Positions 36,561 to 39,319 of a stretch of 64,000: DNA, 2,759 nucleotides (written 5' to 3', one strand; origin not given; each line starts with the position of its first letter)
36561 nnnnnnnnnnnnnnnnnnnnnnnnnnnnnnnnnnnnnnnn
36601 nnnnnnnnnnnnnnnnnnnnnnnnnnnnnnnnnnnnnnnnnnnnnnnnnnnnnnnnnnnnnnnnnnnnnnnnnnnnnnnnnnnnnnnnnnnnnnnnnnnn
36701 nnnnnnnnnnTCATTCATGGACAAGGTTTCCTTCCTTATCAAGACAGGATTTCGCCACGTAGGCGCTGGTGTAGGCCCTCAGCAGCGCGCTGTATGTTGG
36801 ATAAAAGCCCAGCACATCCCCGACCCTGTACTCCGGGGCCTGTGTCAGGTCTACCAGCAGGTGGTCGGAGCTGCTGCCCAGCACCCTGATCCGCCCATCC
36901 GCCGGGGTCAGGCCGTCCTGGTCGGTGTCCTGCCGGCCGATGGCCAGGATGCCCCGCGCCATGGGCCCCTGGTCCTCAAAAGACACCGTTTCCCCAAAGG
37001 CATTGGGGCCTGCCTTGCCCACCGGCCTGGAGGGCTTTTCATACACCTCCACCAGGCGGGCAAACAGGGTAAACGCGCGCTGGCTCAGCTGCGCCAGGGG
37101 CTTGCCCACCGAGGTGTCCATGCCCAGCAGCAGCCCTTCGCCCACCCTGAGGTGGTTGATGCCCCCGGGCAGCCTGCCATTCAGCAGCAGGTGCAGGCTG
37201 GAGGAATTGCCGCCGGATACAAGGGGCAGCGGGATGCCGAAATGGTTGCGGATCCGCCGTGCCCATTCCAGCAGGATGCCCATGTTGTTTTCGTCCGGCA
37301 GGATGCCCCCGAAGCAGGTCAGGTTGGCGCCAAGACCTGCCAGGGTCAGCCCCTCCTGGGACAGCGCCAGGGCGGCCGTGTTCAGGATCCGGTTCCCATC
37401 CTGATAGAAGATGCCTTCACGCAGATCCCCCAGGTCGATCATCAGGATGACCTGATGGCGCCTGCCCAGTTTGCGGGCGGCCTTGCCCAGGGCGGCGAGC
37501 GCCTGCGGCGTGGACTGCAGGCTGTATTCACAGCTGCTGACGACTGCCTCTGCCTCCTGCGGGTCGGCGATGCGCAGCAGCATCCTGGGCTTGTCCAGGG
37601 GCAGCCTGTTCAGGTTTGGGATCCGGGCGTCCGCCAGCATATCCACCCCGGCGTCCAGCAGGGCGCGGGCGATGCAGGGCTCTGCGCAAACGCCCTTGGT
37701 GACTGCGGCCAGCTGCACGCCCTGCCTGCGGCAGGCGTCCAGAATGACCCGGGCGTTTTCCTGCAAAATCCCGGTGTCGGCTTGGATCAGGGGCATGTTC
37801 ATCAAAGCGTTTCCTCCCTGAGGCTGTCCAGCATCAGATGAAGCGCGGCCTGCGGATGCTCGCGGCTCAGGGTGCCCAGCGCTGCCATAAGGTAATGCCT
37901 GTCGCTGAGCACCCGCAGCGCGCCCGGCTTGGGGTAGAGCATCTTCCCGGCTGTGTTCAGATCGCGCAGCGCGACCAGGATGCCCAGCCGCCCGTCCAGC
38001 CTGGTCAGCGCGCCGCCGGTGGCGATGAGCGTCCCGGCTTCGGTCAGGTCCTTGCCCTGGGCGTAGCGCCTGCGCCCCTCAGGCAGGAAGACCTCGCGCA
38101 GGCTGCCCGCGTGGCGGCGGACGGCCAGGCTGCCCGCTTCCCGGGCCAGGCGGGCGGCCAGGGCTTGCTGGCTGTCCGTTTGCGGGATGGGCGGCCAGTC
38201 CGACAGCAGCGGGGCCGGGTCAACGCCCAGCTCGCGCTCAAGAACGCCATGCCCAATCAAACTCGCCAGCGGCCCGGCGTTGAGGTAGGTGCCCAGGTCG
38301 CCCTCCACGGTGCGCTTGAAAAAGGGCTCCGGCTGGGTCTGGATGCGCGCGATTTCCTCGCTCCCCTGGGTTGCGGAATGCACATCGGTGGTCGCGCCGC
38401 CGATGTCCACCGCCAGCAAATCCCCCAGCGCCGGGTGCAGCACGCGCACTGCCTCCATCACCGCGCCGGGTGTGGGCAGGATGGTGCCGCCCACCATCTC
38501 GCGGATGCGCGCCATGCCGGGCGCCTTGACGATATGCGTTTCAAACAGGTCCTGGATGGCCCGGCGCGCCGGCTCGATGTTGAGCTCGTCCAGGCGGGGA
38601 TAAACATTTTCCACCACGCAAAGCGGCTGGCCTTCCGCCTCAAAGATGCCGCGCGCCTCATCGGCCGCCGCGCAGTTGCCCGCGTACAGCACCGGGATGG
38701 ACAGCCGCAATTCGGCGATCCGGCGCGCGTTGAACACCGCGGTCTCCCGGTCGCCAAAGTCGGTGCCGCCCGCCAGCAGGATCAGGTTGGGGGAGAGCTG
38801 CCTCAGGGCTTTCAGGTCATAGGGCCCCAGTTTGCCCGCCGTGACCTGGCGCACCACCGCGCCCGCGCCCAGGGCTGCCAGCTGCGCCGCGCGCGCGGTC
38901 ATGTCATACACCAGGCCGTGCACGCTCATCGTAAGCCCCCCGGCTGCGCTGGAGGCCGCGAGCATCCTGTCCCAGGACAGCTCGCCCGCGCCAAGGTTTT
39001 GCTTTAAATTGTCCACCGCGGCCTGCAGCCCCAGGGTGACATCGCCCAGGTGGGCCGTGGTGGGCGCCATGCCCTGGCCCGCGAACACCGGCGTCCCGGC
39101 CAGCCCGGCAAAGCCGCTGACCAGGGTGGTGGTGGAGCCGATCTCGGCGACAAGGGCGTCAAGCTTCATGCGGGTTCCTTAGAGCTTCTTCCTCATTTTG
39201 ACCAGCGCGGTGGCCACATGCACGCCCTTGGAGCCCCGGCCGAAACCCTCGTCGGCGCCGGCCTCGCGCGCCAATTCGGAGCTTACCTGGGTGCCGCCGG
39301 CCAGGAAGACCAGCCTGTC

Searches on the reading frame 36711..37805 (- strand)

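Call 6: search_protein_families(library=pfam, proteins=[window:36711-37805:-])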
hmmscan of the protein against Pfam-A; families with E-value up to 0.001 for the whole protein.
window:36711-37805:- (364 aa): 1 family
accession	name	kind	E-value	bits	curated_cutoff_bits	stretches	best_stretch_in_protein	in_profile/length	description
PF01168.26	Ala_racemase_N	-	5.1e-16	59.5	24.1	1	12-225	4-215/220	Alanine racemase, N-terminal domain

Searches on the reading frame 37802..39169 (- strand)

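Call 6: search_protein_families(library=pfam, proteins=[window:37802-39169:-])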
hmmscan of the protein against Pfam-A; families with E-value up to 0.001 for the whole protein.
window:37802-39169:- (455 aa): 1 family
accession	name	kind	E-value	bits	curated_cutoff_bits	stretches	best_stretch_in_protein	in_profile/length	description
PF13941.12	MutL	-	3.7e-149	497.8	27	1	6-448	2-448/450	MutL protein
